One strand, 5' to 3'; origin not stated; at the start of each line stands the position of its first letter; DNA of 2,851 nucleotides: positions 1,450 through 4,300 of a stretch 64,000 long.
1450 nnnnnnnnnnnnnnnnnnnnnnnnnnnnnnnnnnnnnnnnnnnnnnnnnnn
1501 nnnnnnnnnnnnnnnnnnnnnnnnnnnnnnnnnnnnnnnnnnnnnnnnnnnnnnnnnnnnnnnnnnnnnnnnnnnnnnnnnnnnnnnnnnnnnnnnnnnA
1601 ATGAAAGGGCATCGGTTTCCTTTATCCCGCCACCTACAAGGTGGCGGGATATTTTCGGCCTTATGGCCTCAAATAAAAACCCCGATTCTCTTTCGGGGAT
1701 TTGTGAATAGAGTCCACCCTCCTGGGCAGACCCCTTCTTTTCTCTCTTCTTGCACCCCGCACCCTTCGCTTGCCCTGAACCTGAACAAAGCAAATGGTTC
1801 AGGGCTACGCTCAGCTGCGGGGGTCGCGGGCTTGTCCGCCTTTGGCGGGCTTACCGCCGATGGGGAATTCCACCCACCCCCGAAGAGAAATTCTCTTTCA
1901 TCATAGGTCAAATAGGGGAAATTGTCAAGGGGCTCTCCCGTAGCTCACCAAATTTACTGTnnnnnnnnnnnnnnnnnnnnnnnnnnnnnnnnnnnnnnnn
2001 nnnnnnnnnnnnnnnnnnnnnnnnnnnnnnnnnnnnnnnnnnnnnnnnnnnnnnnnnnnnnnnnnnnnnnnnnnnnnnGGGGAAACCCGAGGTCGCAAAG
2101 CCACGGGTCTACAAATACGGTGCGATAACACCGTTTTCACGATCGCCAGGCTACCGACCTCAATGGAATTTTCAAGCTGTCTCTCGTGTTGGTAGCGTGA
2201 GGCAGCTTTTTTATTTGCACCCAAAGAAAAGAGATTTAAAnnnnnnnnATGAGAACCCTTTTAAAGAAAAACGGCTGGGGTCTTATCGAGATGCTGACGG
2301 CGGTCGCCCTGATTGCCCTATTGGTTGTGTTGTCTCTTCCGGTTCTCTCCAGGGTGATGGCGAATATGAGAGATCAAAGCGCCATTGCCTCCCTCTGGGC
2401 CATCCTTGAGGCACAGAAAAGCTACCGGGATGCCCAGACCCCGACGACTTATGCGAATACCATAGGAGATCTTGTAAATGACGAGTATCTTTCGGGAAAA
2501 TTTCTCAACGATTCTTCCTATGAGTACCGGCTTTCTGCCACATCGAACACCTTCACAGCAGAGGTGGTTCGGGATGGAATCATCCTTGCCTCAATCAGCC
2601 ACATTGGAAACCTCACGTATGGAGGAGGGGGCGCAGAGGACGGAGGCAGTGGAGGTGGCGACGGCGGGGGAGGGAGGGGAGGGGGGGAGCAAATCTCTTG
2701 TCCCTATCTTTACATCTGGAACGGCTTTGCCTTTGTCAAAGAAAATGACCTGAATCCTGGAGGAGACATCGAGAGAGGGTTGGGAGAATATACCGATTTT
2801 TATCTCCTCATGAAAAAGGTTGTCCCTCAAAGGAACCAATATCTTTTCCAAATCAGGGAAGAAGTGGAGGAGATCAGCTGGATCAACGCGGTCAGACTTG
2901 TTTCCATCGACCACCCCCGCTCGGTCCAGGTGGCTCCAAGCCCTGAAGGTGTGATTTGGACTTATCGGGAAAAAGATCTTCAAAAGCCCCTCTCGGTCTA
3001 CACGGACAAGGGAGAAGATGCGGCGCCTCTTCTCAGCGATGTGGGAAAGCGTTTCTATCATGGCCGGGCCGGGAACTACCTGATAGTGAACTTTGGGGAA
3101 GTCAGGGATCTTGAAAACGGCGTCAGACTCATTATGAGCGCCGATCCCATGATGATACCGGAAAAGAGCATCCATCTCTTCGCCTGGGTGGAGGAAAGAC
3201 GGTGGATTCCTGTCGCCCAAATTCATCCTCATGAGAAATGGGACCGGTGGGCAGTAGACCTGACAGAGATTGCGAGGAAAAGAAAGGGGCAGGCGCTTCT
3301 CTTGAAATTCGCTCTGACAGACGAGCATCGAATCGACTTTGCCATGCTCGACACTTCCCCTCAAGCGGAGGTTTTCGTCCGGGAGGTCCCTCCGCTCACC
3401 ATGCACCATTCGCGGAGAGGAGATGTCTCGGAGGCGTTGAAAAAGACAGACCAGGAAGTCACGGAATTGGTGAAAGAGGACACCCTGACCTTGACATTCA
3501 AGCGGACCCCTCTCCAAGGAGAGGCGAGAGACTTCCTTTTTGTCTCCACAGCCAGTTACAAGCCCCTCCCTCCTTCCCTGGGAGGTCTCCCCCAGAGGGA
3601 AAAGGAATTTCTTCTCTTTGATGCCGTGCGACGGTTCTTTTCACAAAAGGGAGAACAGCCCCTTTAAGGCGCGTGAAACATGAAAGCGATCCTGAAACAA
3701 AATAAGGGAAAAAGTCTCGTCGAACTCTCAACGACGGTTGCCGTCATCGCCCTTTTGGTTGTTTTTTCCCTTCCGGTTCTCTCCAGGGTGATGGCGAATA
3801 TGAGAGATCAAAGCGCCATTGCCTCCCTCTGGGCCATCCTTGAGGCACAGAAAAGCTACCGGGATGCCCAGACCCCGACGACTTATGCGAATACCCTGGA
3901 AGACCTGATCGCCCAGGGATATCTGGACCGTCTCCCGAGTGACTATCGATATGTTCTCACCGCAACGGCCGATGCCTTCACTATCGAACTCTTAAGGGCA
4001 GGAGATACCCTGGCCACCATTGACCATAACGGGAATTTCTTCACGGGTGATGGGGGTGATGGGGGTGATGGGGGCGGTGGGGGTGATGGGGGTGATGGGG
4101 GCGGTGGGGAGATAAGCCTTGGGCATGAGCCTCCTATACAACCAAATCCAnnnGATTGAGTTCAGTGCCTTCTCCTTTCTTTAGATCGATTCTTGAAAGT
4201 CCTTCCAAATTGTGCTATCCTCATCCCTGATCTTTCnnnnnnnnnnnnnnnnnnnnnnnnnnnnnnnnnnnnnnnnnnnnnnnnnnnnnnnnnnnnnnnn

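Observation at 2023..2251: Candidate c-di-GMP-I (GEMM) riboswitch with its own promoter and terminator, controlling a pilin-like operon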

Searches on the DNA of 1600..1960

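Call 41: search_rna_families(source=window, start=1600, end=1960, threshold=evalue, max_evalue=0.01, show_alignments=1)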
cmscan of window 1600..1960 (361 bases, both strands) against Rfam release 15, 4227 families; matches with E-value up to 0.01: 1.
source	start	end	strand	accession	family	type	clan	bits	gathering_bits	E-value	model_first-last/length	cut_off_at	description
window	1740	1891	-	RF00050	FMN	Cis-reg; riboswitch;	-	47.7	66.2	5.4e-10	1-138/138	no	FMN riboswitch aptamer (RFN element)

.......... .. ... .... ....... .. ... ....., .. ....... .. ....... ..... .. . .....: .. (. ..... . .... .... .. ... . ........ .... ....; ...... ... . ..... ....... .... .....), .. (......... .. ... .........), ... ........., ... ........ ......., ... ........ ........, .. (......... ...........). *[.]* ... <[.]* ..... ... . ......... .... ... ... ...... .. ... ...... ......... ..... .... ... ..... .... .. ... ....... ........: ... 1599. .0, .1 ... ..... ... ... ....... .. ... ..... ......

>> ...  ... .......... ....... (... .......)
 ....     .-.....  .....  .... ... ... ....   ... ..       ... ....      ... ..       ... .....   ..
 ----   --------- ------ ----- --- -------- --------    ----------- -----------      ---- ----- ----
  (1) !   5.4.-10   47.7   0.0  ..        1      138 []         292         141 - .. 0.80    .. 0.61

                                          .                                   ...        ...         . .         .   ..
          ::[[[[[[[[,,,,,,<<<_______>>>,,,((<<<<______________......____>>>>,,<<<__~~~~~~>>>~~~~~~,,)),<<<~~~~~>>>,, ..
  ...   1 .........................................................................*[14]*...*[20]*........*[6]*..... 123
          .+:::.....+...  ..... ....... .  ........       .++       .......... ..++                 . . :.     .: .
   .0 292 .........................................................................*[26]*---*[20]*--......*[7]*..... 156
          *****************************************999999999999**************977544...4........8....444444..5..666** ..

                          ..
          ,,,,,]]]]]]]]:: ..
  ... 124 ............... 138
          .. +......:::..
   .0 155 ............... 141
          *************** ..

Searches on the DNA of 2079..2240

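Call 32: search_rna_families(source=window, start=2079, end=2240, threshold=evalue, max_evalue=1, show_alignments=2)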
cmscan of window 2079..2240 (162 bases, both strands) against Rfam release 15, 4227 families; matches with E-value up to 1: 2.
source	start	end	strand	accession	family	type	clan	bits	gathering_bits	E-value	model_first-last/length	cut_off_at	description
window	2079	2158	+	RF01051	c-di-GMP-I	Cis-reg; riboswitch;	CL00126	40.7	35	4.1e-07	20-87/87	5'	c-di-GMP-I riboswitch aptamer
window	2084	2110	+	RF01519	CC0196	Gene; sRNA;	-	13.2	35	0.75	32-58/58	no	Caulobacter sRNA CC0196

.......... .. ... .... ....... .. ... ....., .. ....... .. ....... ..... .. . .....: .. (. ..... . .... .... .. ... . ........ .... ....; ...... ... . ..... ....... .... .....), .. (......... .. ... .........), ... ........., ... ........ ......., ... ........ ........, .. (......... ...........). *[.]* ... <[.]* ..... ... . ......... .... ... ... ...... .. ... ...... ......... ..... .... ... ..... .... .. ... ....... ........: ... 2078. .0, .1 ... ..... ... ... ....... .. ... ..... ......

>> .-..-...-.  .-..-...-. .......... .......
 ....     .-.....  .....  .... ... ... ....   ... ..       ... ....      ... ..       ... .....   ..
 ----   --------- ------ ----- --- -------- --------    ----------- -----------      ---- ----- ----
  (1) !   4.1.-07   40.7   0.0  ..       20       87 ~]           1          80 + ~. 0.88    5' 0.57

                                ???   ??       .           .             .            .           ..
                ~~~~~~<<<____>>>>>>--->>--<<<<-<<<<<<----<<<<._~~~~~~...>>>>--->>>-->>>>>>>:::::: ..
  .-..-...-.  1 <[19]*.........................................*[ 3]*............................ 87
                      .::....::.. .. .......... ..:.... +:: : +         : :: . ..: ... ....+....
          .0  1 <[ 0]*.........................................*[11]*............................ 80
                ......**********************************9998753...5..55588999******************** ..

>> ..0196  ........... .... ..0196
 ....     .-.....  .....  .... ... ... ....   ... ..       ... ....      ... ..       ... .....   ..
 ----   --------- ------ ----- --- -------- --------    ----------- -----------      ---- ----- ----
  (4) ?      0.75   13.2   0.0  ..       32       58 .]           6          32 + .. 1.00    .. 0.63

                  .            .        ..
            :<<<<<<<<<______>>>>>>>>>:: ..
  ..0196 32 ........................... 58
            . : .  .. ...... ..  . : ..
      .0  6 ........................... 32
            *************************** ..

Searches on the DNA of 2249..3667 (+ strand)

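Call 13: search_rna_families(source=L001, threshold=evalue, max_evalue=1, show_alignments=3)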
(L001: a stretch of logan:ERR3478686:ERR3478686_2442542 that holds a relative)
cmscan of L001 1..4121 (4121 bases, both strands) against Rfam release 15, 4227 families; matches with E-value up to 1: 1.
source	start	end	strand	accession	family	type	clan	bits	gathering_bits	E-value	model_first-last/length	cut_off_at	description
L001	1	70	+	RF01051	c-di-GMP-I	Cis-reg; riboswitch;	CL00126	54.5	35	4.5e-09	19-87/87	5'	c-di-GMP-I riboswitch aptamer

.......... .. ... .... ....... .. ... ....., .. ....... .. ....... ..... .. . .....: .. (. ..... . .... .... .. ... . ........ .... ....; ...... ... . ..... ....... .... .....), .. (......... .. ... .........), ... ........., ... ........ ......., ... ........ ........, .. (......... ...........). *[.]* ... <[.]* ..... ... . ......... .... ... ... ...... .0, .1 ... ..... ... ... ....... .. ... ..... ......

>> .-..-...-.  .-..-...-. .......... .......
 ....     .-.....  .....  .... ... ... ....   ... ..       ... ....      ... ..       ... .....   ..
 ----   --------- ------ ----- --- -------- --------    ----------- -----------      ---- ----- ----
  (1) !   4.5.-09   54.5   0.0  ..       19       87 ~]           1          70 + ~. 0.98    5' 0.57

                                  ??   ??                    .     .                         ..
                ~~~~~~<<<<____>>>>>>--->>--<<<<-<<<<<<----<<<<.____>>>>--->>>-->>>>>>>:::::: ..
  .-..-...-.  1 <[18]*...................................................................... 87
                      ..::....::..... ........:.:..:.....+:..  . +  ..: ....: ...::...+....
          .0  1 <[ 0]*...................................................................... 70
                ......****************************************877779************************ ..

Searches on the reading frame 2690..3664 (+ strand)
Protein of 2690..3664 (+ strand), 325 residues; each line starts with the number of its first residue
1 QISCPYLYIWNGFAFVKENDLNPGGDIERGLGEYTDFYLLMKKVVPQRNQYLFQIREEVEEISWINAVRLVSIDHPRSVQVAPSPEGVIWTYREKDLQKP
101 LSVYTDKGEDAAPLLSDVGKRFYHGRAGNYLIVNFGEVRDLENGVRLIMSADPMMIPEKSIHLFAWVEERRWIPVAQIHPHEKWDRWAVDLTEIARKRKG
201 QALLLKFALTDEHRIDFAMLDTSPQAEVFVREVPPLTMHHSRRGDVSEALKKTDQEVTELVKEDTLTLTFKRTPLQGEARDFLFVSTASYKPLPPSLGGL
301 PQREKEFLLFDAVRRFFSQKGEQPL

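Call 59: search_protein_representatives(protein=window:2690-3664:+)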
Query: 325 residues. Proteins with E-value up to 0.001 (for the whole library): 1287; up to 1e-10: 559; up to 1e-30: 94. The best 150 are listed.
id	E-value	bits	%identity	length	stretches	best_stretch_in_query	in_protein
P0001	1.5e-219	743.8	100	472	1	1-325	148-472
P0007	2.8e-65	236.8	32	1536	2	3-292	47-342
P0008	3.4e-59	216.9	39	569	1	2-293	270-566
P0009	9.7e-54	198.9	38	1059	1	2-291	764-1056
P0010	4.6e-53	196.7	43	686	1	3-279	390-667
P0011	1.2e-51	192.1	38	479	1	3-287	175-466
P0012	1.7e-50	188.3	40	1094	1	3-291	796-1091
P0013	4.0e-50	187.1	36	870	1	2-291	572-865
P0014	4.7e-48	180.2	38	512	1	3-276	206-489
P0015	8.2e-48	179.5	36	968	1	3-297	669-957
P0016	9.5e-47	176.0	38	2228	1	3-290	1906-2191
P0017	1.8e-44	168.5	33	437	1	3-289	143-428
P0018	6.6e-42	160.1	34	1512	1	2-295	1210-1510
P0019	1.6e-41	158.8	35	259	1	41-291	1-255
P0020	1.9e-39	152.0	34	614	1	3-293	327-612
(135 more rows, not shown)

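Call 60: search_protein_families(library=pfam, proteins=[P0007, P0008, P0009, P0010, P0011, P0012, P0013, P0014, P0015, P0017], max_evalue=0.001)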
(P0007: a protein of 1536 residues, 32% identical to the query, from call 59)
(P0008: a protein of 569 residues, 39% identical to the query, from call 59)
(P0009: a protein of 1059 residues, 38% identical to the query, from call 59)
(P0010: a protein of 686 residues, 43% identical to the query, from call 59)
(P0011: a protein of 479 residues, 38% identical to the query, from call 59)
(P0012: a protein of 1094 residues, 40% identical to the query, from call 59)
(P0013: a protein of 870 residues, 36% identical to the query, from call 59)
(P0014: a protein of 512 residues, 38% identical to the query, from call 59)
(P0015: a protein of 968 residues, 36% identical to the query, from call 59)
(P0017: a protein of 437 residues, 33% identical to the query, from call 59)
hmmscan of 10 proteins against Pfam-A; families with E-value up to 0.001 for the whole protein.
P0007 (1536 aa): 7 families
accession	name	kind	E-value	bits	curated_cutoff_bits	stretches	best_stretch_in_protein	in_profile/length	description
PF02494.22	HYR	-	1.1e-34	119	21.7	4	622-696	2-81/81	HYR domain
PF18911.6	PKD_4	-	3.4e-12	46.7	27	2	1204-1291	1-85/85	PKD domain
PF22352.2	K319L-like_PKD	-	3.7e-12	46.5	27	2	1211-1291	1-84/84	K319L-like, PKD domain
PF23237.1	HYR_4C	-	2.7e-06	27.9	27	0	650-696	30-73/73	HYR-like domain with 4 cysteines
PF21027.3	Sde0182_C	-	1e-05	26.4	27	0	1227-1254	2-29/83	Cellulose-binding protein Sde0182, C-terminal domain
PF21583.2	Fiber_head_BAdV-4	-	0.00029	21.8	27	0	49-86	27-64/111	BAdV-4, Fiber, head domain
PF17963.7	Big_9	-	0.00036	21.8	23.6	0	1204-1290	1-89/89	Bacterial Ig domain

P0008 (569 aa): 0 families

P0009 (1059 aa): 3 families
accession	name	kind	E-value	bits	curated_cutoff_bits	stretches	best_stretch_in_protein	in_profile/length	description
PF01364.23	Peptidase_C25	-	4.8e-38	131.8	23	1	240-663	1-373/374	Peptidase family C25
PF02369.22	Big_1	-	4.6e-06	27.1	34.9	1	684-740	19-79/93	Bacterial Ig-like domain (group 1)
PF13620.12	CarboxypepD_reg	-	7.5e-05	23.4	32.3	1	689-755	5-71/82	Carboxypeptidase regulatory-like domain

P0010 (686 aa): 0 families

P0011 (479 aa): 0 families

P0012 (1094 aa): 5 families
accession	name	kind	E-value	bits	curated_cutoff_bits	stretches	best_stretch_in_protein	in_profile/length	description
PF13385.13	Laminin_G_3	-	7.9e-63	211.6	27.6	2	421-572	1-151/151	Concanavalin A-like lectin/glucanases superfamily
PF13517.12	FG-GAP_3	-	2.8e-51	172.4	26.9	6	100-161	1-61/61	FG-GAP-like repeat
PF01839.29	FG-GAP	-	4.4e-14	52.4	22.1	0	198-223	7-37/37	FG-GAP repeat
PF02210.31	Laminin_G_2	-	0.00016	22.6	22.9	0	476-561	30-123/126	Laminin G domain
PF06439.18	3keto-disac_hyd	-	0.00053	20.5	26.8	0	496-526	121-151/187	3-keto-disaccharide hydrolase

P0013 (870 aa): 1 family
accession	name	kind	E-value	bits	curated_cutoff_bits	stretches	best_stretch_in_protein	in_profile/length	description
PF02412.23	TSP_3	-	2.6e-20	72.3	25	2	479-524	1-36/36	Thrombospondin type 3 repeat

P0014 (512 aa): 0 families

P0015 (968 aa): 3 families
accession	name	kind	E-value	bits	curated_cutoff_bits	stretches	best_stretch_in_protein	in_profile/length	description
PF13385.13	Laminin_G_3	-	2.3e-30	106.2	27.6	1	92-252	4-151/151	Concanavalin A-like lectin/glucanases superfamily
PF13229.12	Beta_helix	-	1.9e-13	50.8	25.9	2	337-489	2-144/158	Right handed beta helix region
PF05048.19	NosD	-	4.2e-13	49.6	23.6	1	322-489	25-178/212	Periplasmic copper-binding protein (NosD)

P0017 (437 aa): 1 family
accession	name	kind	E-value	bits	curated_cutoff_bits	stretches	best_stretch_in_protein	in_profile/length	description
PF07963.17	N_methyl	-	2.2e-06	27.4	21.2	1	8-30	5-27/27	Prokaryotic N-terminal methylation motif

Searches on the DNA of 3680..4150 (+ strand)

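Call 49: search_rna_families(sources=[L036, L037, L038], threshold=evalue, max_evalue=0.1, show_alignments=6)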
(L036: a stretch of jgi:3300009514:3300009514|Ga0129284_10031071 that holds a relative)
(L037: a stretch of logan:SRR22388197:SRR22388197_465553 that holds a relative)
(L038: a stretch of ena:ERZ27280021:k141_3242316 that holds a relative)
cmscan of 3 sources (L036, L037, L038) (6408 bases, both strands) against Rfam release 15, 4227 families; matches with E-value up to 0.1: 4.
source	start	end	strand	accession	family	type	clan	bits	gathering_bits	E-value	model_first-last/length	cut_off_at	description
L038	229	319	+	RF01051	c-di-GMP-I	Cis-reg; riboswitch;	CL00126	77.6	35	1.6e-14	1-87/87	no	c-di-GMP-I riboswitch aptamer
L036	1659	1744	+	RF01051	c-di-GMP-I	Cis-reg; riboswitch;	CL00126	73.9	35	1.2e-13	1-87/87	no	c-di-GMP-I riboswitch aptamer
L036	1349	1493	-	RF00050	FMN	Cis-reg; riboswitch;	-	73.4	66.2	9.9e-16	1-138/138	no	FMN riboswitch aptamer (RFN element)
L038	1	58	-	RF00050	FMN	Cis-reg; riboswitch;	-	28.5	66.2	0.0017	1-58/138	3'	FMN riboswitch aptamer (RFN element)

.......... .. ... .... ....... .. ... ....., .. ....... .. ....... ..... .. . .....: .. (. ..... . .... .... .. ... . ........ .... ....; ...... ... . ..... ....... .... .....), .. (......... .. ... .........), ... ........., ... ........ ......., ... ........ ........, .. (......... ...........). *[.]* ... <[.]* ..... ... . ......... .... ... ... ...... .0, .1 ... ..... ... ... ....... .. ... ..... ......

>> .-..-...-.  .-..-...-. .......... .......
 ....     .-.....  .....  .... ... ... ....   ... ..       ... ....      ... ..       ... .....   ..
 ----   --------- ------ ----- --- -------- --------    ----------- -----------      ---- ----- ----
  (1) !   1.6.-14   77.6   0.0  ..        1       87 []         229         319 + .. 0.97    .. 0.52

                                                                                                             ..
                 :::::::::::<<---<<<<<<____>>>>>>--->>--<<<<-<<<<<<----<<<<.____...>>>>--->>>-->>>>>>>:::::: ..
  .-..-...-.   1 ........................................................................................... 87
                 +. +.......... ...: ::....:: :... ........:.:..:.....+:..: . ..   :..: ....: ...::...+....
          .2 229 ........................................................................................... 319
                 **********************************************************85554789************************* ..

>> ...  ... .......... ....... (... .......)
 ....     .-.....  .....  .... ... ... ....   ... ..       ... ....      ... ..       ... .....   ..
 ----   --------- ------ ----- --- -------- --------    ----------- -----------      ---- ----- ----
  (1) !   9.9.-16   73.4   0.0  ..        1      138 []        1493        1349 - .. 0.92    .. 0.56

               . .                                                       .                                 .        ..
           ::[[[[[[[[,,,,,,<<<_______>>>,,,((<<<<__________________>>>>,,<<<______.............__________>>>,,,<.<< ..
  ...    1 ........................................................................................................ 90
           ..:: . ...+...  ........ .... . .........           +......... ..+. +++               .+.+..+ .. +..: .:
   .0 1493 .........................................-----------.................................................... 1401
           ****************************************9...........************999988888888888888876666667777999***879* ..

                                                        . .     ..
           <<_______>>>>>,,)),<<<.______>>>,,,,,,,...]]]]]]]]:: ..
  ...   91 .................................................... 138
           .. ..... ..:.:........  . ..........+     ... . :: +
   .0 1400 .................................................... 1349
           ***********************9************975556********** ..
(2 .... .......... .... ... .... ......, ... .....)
